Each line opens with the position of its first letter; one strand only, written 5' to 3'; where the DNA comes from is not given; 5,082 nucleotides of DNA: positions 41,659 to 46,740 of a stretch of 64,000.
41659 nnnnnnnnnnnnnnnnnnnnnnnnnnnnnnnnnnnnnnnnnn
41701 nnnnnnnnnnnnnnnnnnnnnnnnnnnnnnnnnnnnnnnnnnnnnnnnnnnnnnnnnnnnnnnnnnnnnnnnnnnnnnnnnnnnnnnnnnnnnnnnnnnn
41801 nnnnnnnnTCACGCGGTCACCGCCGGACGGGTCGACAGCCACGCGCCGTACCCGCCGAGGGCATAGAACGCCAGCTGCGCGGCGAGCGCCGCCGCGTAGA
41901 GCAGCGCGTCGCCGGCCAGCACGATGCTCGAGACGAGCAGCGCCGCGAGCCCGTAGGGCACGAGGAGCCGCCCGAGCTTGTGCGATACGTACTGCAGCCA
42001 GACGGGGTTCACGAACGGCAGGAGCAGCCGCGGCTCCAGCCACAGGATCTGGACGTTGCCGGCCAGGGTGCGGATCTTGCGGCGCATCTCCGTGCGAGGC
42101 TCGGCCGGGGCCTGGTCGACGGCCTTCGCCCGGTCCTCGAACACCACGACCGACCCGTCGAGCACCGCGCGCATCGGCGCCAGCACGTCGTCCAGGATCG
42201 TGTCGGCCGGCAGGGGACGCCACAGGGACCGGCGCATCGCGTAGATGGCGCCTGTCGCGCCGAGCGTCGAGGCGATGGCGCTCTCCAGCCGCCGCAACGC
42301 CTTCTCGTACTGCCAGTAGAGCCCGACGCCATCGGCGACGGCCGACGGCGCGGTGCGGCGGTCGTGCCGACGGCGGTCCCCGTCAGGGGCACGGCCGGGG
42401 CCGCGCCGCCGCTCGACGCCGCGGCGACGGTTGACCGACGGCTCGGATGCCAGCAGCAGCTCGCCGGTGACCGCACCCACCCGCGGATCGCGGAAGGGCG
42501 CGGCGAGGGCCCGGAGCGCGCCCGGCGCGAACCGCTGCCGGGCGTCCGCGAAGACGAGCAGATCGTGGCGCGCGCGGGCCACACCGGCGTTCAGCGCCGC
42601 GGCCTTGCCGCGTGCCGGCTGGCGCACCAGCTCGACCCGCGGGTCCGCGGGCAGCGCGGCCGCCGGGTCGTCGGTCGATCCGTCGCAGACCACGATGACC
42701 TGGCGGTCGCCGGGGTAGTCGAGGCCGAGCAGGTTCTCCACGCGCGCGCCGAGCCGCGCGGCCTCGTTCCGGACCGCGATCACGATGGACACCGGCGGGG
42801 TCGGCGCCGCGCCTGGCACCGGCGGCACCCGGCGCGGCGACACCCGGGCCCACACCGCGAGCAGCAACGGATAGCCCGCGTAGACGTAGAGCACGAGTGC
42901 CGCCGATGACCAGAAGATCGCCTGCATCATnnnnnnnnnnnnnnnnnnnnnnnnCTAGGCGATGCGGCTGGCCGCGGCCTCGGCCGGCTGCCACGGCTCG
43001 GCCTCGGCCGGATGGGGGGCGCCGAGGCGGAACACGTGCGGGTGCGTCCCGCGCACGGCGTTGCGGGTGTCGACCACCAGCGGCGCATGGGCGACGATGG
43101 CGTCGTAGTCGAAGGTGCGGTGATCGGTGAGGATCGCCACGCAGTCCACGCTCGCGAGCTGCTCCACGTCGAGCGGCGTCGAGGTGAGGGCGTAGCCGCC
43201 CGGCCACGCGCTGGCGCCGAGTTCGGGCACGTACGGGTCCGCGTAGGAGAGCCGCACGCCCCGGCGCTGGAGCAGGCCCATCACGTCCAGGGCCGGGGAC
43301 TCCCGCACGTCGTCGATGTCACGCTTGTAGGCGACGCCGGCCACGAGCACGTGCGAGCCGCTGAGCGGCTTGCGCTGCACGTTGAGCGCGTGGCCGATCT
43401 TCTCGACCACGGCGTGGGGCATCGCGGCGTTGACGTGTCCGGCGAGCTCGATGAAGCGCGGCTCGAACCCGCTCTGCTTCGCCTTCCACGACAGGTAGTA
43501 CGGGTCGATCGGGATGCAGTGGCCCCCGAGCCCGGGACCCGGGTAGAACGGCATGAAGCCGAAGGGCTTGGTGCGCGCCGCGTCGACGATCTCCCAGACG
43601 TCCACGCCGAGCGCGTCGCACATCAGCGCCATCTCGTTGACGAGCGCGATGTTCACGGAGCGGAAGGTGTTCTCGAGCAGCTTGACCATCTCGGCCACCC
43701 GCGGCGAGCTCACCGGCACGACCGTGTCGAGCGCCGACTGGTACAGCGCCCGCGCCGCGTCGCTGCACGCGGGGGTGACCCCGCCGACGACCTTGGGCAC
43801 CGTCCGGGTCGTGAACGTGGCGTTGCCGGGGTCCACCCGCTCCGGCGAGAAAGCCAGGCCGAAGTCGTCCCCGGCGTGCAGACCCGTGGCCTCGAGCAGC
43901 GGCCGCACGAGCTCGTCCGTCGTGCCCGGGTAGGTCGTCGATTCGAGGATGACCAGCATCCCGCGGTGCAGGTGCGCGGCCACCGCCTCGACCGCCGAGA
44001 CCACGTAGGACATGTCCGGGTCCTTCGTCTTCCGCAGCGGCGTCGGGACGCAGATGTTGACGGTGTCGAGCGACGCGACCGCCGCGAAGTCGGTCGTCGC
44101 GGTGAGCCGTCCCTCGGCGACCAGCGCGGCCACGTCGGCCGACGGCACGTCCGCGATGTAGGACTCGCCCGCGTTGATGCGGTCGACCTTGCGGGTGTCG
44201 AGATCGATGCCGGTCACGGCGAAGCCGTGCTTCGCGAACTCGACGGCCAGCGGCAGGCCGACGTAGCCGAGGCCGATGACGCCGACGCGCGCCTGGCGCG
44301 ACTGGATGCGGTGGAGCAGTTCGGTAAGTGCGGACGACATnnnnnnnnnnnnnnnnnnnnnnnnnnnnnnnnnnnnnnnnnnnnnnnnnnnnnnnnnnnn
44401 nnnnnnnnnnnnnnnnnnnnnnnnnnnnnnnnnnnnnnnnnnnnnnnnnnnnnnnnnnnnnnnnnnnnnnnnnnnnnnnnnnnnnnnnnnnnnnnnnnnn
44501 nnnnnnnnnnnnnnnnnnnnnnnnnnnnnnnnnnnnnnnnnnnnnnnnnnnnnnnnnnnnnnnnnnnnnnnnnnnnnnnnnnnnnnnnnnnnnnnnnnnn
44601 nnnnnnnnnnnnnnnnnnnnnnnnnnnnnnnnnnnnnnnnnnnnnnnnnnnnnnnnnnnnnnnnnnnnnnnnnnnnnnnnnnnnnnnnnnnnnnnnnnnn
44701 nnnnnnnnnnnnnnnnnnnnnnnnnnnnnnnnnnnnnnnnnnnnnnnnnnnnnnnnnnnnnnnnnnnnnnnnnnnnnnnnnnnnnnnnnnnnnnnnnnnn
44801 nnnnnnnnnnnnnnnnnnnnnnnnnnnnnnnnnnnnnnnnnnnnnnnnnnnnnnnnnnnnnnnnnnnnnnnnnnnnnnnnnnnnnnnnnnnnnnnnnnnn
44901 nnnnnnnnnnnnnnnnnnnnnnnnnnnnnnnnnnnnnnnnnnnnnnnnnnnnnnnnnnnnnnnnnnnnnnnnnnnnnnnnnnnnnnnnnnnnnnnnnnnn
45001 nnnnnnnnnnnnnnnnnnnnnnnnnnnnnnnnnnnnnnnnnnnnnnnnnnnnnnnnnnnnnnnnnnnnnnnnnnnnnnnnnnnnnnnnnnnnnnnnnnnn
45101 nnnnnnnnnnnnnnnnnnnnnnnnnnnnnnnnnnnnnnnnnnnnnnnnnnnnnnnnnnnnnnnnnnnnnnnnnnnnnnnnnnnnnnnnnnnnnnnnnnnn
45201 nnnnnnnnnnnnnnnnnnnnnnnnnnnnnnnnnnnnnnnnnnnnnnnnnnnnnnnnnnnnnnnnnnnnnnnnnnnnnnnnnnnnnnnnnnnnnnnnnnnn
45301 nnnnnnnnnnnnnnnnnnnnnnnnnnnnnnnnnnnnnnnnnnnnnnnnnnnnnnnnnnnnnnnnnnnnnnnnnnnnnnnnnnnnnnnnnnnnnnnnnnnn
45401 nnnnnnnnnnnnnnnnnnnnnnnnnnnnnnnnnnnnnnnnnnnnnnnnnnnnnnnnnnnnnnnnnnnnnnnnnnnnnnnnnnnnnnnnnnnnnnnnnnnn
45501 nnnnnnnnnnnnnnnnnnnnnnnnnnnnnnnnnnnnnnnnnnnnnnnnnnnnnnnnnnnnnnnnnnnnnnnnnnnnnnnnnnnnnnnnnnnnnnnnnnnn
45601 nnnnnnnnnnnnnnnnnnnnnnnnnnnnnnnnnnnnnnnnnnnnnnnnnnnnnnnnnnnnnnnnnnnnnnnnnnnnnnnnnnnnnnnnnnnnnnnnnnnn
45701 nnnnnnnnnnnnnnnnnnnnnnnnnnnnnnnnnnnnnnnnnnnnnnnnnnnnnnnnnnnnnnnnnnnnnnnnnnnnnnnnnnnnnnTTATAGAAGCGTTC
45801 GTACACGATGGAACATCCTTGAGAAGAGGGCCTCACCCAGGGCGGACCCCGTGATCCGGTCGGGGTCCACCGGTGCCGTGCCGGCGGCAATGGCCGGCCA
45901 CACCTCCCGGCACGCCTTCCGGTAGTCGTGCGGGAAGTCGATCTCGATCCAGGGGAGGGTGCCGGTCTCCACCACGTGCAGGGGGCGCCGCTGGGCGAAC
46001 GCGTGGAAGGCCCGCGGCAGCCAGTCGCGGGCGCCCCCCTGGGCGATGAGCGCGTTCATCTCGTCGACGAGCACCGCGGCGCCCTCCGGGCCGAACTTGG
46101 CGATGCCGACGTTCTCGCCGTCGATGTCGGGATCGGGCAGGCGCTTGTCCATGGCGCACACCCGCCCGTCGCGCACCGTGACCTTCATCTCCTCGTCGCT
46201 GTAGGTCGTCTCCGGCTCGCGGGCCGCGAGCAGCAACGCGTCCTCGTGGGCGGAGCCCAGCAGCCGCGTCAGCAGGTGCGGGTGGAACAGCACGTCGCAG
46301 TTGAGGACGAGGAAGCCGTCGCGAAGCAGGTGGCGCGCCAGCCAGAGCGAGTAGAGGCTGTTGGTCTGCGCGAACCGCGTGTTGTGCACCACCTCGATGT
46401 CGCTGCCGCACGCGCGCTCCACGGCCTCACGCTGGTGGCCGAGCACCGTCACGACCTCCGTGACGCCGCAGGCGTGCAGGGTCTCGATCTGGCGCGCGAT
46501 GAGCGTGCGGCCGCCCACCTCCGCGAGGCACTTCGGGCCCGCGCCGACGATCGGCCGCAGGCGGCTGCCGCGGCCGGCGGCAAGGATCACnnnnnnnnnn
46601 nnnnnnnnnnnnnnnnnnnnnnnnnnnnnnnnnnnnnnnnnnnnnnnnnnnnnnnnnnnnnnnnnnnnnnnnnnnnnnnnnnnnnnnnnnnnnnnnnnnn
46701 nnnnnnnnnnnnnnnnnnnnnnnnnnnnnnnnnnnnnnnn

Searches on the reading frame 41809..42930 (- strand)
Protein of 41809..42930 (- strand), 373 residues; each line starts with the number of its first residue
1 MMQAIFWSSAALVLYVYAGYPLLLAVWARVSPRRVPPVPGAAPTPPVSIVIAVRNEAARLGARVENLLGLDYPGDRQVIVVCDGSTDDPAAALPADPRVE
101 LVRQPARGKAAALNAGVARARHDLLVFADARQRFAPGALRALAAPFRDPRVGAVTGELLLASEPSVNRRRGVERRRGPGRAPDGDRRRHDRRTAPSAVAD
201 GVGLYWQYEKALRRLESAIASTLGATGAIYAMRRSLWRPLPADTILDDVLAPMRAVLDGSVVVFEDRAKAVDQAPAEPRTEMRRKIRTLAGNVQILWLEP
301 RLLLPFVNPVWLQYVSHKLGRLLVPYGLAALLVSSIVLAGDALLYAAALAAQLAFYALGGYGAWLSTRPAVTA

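Call 8: search_protein_families(library=ncbifam, proteins=[window:41809-42930:-], max_evalue=0.00001)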
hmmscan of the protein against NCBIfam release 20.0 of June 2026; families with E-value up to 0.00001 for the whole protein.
window:41809-42930:- (373 aa): 10 families
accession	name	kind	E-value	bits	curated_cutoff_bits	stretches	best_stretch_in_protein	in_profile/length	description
TIGR03965.1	mycofact_glyco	equivalog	3.9e-20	72.2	280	1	35-161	63-194/467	mycofactocin biosynthesis glycosyltransferase MftF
TIGR03937.1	PgaC_IcaA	equivalog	3.3e-16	59.2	422.3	1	37-157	37-162/407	poly-beta-1,6-N-acetyl-D-glucosamine synthase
NF041875.1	EPS_EpsD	equivalog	1.3e-11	44.5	370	1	47-140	1-98/325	exopolysaccharide biosynthesis glycosyltransferase EpsD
TIGR04283.1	glyco_like_mftF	equivalog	2.1e-10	40.6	182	1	47-146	1-97/221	TIGR04283 family arsenosugar biosynthesis glycosyltransferase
TIGR03472.1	HpnI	equivalog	4.5e-10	38.9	310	1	10-156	8-161/373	bacteriohopanetetrol glucosamine biosynthesis glycosyltransferase HpnI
TIGR03469.1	HpnB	hypoth_equivalog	9.8e-10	38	379.25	1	28-145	27-159/386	hopene-associated glycosyltransferase HpnB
TIGR04242.1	nodulat_NodC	equivalog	2.8e-09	36.4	550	1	8-159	12-169/395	chitooligosaccharide synthase NodC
NF041865.1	EpsU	equivalog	7.6e-09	35.1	700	1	12-141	9-142/394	exopolysaccharide biosynthesis GT2 family glycosyltransferase EpsU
NF007482.0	PRK10073.1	equivalog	2.3e-07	30.1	423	1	44-139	5-103/334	glycosyltransferase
TIGR04182.1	glyco_TIGR04182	equivalog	1e-05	25.1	325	0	47-163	2-114/293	S-layer glycoprotein N-glycosyltransferase AglJ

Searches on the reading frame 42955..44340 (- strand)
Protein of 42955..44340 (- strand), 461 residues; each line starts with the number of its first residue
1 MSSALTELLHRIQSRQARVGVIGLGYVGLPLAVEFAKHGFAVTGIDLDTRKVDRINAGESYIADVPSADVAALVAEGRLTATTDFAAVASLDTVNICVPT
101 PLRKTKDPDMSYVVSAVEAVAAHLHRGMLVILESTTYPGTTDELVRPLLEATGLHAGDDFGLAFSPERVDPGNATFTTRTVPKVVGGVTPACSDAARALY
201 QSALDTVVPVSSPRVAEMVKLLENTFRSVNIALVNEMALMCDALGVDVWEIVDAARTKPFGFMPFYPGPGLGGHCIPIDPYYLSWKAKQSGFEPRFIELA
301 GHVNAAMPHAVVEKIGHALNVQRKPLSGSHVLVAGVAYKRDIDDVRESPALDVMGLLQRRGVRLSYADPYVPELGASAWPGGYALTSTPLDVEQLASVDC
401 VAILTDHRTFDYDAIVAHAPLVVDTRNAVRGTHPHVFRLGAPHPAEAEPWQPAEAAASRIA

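Call 8: search_protein_families(library=ncbifam, proteins=[window:42955-44340:-], max_evalue=0.00001)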
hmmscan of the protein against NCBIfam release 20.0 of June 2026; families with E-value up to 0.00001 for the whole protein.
window:42955-44340:- (461 aa): 10 families
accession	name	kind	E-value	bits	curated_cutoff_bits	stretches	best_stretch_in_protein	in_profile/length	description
TIGR03026.1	NDP-sugDHase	subfamily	7.4e-134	446.6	189.8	1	18-427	2-413/413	nucleotide sugar dehydrogenase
NF040825.1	UDPMaNacDH_Arch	equivalog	1.6e-85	287.5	750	1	18-410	2-377/418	UDP-N-acetyl-D-mannosamine dehydrogenase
NF008286.0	PRK11064.1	equivalog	9.2e-83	278.1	459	1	17-427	4-417/420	UDP-N-acetyl-D-mannosamine dehydrogenase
NF011729.0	PRK15182.1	equivalog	2e-60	204.8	592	1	17-371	7-357/425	Vi polysaccharide biosynthesis UDP-N-acetylglucosamine C-6 dehydrogenase TviB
NF041297.1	UDPGDh_AglM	equivalog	3.5e-59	200.8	670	1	18-431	2-419/429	UDP-glucose 6-dehydrogenase AglM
NF047673.2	TeichurnBiosyTuaD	equivalog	1.5e-42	146.2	700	1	18-428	3-413/439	UDP-glucose 6-dehydrogenase TuaD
NF011631.0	PRK15057.1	equivalog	1e-09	38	757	1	19-283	3-261/388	UDP-glucose 6-dehydrogenase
NF012005.0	PRK15461.1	equivalog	1.7e-08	34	348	0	17-248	2-199/298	sulfolactaldehyde 3-reductase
TIGR01505.1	tartro_sem_red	equivalog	3.1e-07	29.9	340.75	0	18-58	1-41/291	2-hydroxy-3-oxopropionate reductase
NF043037.1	ThreonDh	equivalog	1.9e-06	27.6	350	0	16-64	2-50/297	L-threonate dehydrogenase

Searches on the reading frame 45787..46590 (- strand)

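Call 8: search_protein_families(library=ncbifam, proteins=[window:45787-46590:-], max_evalue=0.00001)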
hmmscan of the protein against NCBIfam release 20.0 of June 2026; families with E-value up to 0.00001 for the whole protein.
window:45787-46590:- (267 aa): 19 families
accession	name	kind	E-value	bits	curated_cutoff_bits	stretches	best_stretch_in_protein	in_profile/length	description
TIGR03992.1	Arch_glmU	subfamily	3.8e-19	68.8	292.1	1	1-226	4-223/393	bifunctional sugar-1-phosphate nucleotidylyltransferase/acetyltransferase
NF041135.1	IPPtranDIPPsyn_Thcocales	equivalog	1e-18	67.5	580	1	1-229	4-216/419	bifunctional L-myo-inositol-1-phosphate cytidylyltransferase/CDP-L-myo-inositol myo-inositolphosphotransferase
NF045761.1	NAMPUrTaseMurU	equivalog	1.7e-15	57.5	250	1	1-105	4-113/226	N-acetylmuramate alpha-1-phosphate uridylyltransferase MurU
NF041313.1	UDPGP_AglF_Halo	equivalog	4.1e-15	55.9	400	1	2-155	5-163/234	UTP--glucose-1-phosphate uridylyltransferase AglF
NF045665.1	NTPtran_DVU1551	equivalog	1.8e-10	40.4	315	1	1-75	4-74/359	DVU_1551 family NTP transferase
TIGR01173.1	glmU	equivalog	8.7e-10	38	366.85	1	1-126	4-131/452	bifunctional UDP-N-acetylglucosamine diphosphorylase/glucosamine-1-phosphate N-acetyltransferase GlmU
NF041173.1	Sug_nt_acttase_Thmprot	equivalog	1.7e-09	37.1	600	1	1-220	4-217/405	bifunctional sugar-1-phosphate nucleotidylyltransferase/acetyltransferase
NF045697.1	MurNAcPUrMurU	equivalog_domain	2.5e-09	36.9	370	1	1-52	1-52/229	N-acetylmuramate alpha-1-phosphate uridylyltransferase MurU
NF010940.0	PRK14360.1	equivalog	3.7e-09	35.7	602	1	2-123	6-131/452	bifunctional UDP-N-acetylglucosamine diphosphorylase/glucosamine-1-phosphate N-acetyltransferase GlmU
TIGR01208.1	rmlA_long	equivalog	7.2e-09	35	320.25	1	1-101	3-109/353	glucose-1-phosphate thymidylyltransferase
NF045782.1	NicBOxredNboR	equivalog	1.6e-08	34.4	260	1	2-96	13-105/206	nicotine blue oxidoreductase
NF010934.1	PRK14354.1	equivalog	1.6e-08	33.6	450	1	1-91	3-88/447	bifunctional UDP-N-acetylglucosamine diphosphorylase/glucosamine-1-phosphate N-acetyltransferase GlmU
NF010932.0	PRK14352.1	equivalog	2.4e-08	33.1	611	1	1-69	10-78/488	bifunctional UDP-N-acetylglucosamine diphosphorylase/glucosamine-1-phosphate N-acetyltransferase GlmU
TIGR03310.1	matur_MocA_YgfJ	equivalog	1.1e-07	32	186.45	1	2-99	4-99/188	molybdenum cofactor cytidylyltransferase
NF010933.0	PRK14353.1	equivalog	1.5e-07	30.4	505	1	1-72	9-78/453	bifunctional UDP-N-acetylglucosamine diphosphorylase/glucosamine-1-phosphate N-acetyltransferase GlmU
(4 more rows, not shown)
